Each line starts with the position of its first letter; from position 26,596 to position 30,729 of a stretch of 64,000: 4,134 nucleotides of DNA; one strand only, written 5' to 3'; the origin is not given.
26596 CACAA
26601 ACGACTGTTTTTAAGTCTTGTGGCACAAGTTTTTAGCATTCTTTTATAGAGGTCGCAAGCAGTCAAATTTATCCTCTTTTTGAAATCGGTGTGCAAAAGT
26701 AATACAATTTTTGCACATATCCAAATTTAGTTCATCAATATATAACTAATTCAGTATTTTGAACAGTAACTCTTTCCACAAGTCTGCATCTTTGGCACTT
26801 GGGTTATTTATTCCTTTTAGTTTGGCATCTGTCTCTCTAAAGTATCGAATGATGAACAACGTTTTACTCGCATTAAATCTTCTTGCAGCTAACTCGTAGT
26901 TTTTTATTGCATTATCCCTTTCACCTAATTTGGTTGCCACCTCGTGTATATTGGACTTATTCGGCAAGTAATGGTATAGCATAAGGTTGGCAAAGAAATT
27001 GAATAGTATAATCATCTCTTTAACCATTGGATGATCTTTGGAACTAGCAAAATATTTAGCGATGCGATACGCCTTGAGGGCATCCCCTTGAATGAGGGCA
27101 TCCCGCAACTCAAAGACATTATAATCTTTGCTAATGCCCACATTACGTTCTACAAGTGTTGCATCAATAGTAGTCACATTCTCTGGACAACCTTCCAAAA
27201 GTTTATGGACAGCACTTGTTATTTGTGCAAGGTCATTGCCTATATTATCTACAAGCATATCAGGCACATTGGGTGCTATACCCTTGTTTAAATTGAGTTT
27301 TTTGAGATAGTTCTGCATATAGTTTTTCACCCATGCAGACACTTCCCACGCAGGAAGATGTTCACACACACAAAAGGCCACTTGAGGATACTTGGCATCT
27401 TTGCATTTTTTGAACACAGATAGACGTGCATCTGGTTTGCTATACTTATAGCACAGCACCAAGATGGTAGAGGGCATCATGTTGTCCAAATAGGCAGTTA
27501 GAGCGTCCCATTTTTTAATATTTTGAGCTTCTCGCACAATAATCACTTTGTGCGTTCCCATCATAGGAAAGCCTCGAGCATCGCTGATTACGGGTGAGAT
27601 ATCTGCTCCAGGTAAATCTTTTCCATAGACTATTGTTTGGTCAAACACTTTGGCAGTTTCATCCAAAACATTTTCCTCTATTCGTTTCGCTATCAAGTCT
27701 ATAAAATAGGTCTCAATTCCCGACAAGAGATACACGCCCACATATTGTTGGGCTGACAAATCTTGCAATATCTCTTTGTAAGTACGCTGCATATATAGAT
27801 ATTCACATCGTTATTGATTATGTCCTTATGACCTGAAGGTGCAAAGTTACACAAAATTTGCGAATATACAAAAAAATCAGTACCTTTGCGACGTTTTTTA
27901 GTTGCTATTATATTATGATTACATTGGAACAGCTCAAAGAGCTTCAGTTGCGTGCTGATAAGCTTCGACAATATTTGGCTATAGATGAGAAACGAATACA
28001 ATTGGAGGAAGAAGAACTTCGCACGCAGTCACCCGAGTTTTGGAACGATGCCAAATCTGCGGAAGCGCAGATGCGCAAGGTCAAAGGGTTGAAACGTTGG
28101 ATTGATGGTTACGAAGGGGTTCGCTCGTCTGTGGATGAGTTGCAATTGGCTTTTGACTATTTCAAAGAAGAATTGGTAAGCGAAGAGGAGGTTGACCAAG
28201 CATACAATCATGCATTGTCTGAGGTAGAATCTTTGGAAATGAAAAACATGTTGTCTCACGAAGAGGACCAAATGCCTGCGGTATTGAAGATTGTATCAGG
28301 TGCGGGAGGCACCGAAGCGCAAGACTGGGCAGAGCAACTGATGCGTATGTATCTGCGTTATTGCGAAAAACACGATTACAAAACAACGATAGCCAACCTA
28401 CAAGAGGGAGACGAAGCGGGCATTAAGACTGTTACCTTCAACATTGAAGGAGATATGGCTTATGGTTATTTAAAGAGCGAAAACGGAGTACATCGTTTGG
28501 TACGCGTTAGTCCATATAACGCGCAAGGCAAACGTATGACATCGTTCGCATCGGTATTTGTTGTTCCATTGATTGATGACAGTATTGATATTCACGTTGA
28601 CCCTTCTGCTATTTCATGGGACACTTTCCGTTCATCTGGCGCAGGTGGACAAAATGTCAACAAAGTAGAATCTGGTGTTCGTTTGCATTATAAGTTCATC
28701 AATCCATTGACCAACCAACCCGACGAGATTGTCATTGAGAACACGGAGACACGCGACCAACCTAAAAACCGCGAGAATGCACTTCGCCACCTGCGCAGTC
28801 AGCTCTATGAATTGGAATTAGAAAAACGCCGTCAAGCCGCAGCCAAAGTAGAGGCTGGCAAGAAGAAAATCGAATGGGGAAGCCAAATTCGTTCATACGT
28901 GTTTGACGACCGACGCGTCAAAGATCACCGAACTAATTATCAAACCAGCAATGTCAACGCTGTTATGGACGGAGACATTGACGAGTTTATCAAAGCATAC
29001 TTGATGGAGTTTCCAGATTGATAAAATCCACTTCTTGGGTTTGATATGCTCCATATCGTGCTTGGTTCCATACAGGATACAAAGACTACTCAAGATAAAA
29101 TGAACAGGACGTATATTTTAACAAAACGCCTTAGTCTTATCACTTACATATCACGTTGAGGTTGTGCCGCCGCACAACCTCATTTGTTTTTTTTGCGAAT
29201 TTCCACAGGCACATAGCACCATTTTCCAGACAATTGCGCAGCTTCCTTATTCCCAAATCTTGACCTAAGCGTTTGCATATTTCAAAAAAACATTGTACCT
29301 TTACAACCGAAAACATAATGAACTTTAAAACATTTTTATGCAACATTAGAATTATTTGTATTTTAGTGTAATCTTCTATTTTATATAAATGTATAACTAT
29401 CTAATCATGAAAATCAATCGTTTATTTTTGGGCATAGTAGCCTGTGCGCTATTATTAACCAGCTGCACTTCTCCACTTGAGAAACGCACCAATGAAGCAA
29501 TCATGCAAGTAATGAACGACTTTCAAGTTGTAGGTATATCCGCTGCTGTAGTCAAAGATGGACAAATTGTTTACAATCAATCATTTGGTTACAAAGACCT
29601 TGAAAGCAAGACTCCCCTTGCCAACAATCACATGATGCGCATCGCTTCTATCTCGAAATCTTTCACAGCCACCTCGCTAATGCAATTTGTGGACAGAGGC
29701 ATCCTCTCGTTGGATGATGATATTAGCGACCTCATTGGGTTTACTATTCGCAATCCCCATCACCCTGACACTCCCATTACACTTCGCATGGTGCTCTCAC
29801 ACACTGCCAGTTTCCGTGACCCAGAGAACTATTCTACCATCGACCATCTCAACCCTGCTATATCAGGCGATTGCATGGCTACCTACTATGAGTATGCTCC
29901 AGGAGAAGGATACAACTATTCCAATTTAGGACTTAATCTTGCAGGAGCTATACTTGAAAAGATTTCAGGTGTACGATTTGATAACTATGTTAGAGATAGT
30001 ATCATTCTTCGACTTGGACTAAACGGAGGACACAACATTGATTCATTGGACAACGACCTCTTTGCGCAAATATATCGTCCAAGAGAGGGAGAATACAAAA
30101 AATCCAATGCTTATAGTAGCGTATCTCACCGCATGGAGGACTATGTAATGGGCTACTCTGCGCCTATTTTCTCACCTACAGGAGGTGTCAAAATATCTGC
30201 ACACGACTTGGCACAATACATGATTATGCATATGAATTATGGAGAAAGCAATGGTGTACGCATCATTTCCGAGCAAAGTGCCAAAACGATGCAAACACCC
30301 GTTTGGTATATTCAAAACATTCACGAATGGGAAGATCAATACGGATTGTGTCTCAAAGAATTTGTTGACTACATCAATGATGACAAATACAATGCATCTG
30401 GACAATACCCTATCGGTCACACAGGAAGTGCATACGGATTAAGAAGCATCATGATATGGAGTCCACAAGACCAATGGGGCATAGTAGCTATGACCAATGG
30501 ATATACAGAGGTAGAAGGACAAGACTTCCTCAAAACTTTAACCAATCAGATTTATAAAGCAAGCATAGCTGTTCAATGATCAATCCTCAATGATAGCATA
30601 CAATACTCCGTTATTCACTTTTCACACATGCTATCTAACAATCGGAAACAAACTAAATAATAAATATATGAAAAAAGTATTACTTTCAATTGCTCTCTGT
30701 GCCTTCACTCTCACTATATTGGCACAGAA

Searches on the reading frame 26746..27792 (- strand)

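Call 70: search_protein_families(library=pfam, proteins=[window:26746-27792:-], max_evalue=0.001)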
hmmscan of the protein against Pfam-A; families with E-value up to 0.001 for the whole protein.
window:26746-27792:- (348 aa): 2 families
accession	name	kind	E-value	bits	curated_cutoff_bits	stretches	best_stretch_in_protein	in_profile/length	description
PF06144.19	DNA_pol3_delta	-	1.9e-07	31.5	21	1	21-131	1-115/124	DNA polymerase III, delta subunit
PF21694.2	DNA_pol3_delta_C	-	2.4e-06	28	27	1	225-326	3-104/121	DNA polymerase III delta subunit, C-terminal domain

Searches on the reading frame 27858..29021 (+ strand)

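Call 70: search_protein_families(library=pfam, proteins=[window:27858-29021:+], max_evalue=0.001)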
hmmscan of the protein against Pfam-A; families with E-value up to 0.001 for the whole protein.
window:27858-29021:+ (387 aa): 2 families
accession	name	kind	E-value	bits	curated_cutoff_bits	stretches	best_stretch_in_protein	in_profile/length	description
PF03462.23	PCRF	-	5.1e-51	173.7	24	1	48-233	4-194/194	PCRF domain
PF00472.26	RF-1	-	2.8e-32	111.5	35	1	242-358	2-116/116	RF-1 domain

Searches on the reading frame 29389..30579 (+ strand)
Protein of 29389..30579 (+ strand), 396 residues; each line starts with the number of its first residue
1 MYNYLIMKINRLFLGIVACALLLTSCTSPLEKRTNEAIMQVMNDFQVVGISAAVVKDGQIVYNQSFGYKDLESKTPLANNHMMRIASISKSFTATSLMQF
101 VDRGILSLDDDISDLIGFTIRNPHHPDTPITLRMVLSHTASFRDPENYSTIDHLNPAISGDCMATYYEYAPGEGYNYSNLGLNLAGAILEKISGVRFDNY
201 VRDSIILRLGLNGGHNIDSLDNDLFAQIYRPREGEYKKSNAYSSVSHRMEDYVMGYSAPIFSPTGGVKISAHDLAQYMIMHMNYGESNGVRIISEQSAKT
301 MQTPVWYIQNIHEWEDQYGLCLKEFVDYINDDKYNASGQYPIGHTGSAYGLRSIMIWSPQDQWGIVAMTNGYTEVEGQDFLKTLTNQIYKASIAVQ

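Call 70: search_protein_families(library=pfam, proteins=[window:29389-30579:+], max_evalue=0.001)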
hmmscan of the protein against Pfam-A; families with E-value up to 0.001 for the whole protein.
window:29389-30579:+ (396 aa): 1 family
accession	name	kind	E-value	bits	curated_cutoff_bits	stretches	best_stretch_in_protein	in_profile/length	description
PF00144.29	Beta-lactamase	-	2.5e-49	168.7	27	1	38-376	5-315/329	Beta-lactamase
